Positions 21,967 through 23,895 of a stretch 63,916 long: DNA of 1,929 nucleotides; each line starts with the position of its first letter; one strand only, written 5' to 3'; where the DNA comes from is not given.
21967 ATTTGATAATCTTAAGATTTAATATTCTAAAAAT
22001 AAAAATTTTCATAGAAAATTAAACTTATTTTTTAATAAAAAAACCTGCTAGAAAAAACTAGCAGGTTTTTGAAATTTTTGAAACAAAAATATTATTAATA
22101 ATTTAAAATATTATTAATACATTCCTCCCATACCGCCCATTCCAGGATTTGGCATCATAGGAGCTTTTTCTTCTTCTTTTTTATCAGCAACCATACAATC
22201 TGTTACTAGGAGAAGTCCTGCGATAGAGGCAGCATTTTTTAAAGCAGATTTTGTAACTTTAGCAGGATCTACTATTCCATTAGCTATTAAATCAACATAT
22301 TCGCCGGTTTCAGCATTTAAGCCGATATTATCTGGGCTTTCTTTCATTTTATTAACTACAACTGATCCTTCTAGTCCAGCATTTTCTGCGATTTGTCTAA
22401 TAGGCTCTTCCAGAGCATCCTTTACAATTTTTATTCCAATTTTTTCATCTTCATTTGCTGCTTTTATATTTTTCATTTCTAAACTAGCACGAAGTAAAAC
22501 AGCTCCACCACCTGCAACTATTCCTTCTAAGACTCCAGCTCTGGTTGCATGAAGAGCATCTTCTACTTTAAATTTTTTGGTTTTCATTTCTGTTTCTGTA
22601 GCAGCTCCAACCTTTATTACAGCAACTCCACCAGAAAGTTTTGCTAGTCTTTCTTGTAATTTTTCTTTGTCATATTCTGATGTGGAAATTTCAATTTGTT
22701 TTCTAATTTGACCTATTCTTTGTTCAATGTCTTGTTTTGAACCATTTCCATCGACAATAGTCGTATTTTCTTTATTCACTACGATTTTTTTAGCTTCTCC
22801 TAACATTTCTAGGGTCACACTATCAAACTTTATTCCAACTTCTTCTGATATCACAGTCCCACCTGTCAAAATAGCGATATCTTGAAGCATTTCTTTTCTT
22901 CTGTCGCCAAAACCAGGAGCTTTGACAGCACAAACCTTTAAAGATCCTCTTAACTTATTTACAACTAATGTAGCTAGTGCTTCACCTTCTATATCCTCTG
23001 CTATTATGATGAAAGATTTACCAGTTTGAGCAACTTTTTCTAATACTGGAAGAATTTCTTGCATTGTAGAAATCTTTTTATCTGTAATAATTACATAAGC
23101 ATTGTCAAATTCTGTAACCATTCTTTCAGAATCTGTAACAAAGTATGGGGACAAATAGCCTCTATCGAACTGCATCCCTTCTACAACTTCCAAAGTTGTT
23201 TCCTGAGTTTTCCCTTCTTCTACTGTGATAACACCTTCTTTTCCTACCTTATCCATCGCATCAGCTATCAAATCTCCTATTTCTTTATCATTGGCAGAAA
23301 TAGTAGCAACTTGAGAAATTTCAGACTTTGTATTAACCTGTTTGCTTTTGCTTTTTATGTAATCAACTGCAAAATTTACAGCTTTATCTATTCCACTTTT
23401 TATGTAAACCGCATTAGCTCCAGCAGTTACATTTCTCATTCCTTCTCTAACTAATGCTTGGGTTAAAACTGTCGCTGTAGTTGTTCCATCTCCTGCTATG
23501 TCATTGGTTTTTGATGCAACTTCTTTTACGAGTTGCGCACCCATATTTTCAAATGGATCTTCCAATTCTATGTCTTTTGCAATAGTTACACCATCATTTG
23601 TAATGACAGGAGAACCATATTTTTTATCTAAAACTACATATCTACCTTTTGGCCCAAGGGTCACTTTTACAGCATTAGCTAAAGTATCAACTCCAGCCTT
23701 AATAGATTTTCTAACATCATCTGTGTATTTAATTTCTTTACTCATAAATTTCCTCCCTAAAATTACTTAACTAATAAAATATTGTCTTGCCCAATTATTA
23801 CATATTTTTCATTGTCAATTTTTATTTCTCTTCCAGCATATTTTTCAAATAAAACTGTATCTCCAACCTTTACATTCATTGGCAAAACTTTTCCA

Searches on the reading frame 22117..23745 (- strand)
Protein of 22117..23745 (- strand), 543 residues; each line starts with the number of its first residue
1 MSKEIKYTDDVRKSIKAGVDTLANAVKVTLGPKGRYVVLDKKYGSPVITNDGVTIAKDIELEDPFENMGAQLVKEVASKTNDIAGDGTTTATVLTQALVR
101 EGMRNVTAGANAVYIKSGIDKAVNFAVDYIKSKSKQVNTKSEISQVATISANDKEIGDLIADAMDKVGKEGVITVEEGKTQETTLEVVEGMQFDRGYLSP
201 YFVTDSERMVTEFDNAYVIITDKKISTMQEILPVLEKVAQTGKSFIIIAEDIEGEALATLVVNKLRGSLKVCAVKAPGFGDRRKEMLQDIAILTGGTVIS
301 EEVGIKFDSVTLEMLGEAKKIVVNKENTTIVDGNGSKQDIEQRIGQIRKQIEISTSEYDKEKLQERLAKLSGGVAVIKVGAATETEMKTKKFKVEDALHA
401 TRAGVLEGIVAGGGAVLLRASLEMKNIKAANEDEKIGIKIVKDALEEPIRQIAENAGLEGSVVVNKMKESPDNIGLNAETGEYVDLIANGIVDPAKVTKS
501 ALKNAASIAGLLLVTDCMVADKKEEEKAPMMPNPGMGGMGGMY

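Call 19: list_cluster_members(proteins=[window:22117-23745:-, window:7471-8667:+, window:54084-56786:-, window:28311-29114:-])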
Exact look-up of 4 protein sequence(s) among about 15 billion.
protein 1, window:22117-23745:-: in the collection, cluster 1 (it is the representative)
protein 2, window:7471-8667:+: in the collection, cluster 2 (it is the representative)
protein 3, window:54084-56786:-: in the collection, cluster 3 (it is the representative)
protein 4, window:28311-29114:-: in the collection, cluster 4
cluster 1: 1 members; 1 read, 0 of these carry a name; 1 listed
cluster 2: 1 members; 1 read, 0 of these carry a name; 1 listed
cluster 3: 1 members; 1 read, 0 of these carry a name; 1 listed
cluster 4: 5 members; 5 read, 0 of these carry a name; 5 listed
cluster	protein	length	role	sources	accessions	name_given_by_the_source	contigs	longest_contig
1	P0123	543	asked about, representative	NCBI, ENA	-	-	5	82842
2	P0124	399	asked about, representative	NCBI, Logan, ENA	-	-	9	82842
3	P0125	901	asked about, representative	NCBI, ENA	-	-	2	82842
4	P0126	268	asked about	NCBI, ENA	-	-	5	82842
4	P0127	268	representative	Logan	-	-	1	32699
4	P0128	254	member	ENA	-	-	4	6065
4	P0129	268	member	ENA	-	-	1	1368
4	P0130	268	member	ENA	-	-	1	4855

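Call 64: find_related_loci(query=window:22117-23745:-, collection=genome_contigs, flank=200)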
Query window:22117-23745:- (543 aa) in genome_contigs; peptide patterns used: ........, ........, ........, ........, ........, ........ (x = any residue, [..] = any of these).
600 stretches matched a pattern (row limit reached: there are more); 600 encode a relative of the query (tblastn E <= 1e-3); the best 80 are kept; 80 distinct loci.
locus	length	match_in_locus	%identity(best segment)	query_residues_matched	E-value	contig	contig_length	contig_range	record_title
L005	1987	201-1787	72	1-528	0e+0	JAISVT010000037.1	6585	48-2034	MAG: Candidatus Endomicrobium macrotermitis isolate Mx356_bin47 k119_986068, whole genome shotgun sequence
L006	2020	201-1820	69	1-543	0e+0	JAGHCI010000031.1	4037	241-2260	MAG: Candidatus Aerophobetes bacterium isolate AUK278 PB_MBMC_232_c_000000000037, whole genome shotgun sequence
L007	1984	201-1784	70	1-527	0e+0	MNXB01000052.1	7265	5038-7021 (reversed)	MAG: Elusimicrobia bacterium CG1_02_37_114 cg_0.2_sub10_scaffold_2931_c, whole genome shotgun sequence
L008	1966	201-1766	69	1-521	0e+0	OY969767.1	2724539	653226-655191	MAG: uncultured Elusimicrobia bacterium isolate MFD00032.bin.c.1 genome assembly, chromosome: 1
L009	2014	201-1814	67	2-539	0e+0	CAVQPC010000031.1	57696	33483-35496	MAG: uncultured candidate division NC10 bacterium isolate MFD01299.bin.2.79 genome assembly, contig: contig_20358, whole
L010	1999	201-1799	66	1-526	0e+0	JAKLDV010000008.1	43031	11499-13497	MAG: Elusimicrobia bacterium isolate RA.bin118 RA.bin118_8, whole genome shotgun sequence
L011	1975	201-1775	67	1-526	0e+0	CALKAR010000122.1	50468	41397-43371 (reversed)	MAG TPA_asm: uncultured Peptococcaceae bacterium isolate SRR6713631_bin.102_CONCOCT_v1.1_MAG genome assembly, contig: ER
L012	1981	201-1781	65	1-527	0e+0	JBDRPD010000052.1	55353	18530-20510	MAG: Elusimicrobiota bacterium isolate MEGAHIT-group-2.10 k141_1140127, whole genome shotgun sequence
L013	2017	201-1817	65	1-539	0e+0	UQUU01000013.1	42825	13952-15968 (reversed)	uncultured Succiniclasticum sp. isolate UMGS663 genome assembly, contig: NODE_841_length_42825_cov_34.098083, whole geno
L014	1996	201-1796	65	1-532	0e+0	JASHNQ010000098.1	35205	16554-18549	MAG: candidate division FCPU426 bacterium isolate JOPF001 JOPF_AWAY_contig_1310736, whole genome shotgun sequence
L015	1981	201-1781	65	1-526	0e+0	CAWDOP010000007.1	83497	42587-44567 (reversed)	MAG: uncultured Ignavibacteriaceae bacterium isolate MFD04716.bin.2.254 genome assembly, contig: contig_14710, whole gen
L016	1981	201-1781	65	1-528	0e+0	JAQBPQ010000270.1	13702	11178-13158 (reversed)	MAG: Cohnella sp. isolate RYN_351 scaffold_2418713, whole genome shotgun sequence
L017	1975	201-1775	66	1-526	0e+0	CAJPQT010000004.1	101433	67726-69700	MAG: uncultured Centipeda sp. isolate SRR9217428-mag-bin.13 genome assembly, contig: SRR9217428-mag-bin.13_67, whole gen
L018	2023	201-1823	63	2-543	0e+0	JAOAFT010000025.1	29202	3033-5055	MAG: Bacteroidetes bacterium isolate SKW296 NODE_25_length_29202_cov_6.319485, whole genome shotgun sequence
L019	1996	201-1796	65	1-533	0e+0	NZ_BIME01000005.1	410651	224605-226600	Paenibacillus illinoisensis NBRC 15959 PIL01S_CON000005, whole genome shotgun sequence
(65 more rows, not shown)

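Call 70: find_encoding_contigs(protein=P0128, flank=10000, max_places=6)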
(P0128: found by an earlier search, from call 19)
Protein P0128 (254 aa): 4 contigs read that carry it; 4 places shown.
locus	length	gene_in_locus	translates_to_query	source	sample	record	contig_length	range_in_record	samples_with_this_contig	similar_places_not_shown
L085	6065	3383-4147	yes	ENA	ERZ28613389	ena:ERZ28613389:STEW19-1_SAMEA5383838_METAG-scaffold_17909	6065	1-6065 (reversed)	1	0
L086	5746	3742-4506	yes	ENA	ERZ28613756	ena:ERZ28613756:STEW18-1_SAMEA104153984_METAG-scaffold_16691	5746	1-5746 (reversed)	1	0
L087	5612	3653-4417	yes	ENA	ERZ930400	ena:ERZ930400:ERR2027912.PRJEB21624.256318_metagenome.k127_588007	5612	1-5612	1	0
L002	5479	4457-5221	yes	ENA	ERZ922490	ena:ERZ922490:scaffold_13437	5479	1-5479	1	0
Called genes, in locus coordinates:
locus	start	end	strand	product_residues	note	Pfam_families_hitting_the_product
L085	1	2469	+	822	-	?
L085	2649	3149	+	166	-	-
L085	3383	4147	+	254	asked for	PF01555:N6_N4_Mtase, PF02086:MethyltransfD12 (faint)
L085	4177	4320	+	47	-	PF05315:ICEA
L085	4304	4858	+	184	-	PF05315:ICEA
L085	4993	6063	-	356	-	?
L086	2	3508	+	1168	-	?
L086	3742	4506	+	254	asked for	PF01555:N6_N4_Mtase, PF02086:MethyltransfD12 (faint)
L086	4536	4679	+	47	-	PF05315:ICEA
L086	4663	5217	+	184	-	PF05315:ICEA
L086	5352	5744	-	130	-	?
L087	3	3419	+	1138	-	?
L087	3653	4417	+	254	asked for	PF01555:N6_N4_Mtase, PF02086:MethyltransfD12 (faint)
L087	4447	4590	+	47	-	PF05315:ICEA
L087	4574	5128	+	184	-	PF05315:ICEA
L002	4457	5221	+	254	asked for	PF01555:N6_N4_Mtase, PF02086:MethyltransfD12 (faint)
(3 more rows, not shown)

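Call 71: find_encoding_contigs(protein=P0130, flank=10000, max_places=6)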
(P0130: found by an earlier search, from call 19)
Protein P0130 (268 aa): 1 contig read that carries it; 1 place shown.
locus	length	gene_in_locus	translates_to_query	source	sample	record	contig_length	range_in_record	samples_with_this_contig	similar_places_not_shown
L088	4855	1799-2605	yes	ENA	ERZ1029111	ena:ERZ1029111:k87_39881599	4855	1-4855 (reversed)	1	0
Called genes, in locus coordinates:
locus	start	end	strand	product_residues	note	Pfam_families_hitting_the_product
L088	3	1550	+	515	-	?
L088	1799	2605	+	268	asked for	PF01555:N6_N4_Mtase, PF02086:MethyltransfD12 (faint)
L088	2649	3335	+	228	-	PF05315:ICEA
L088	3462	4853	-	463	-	?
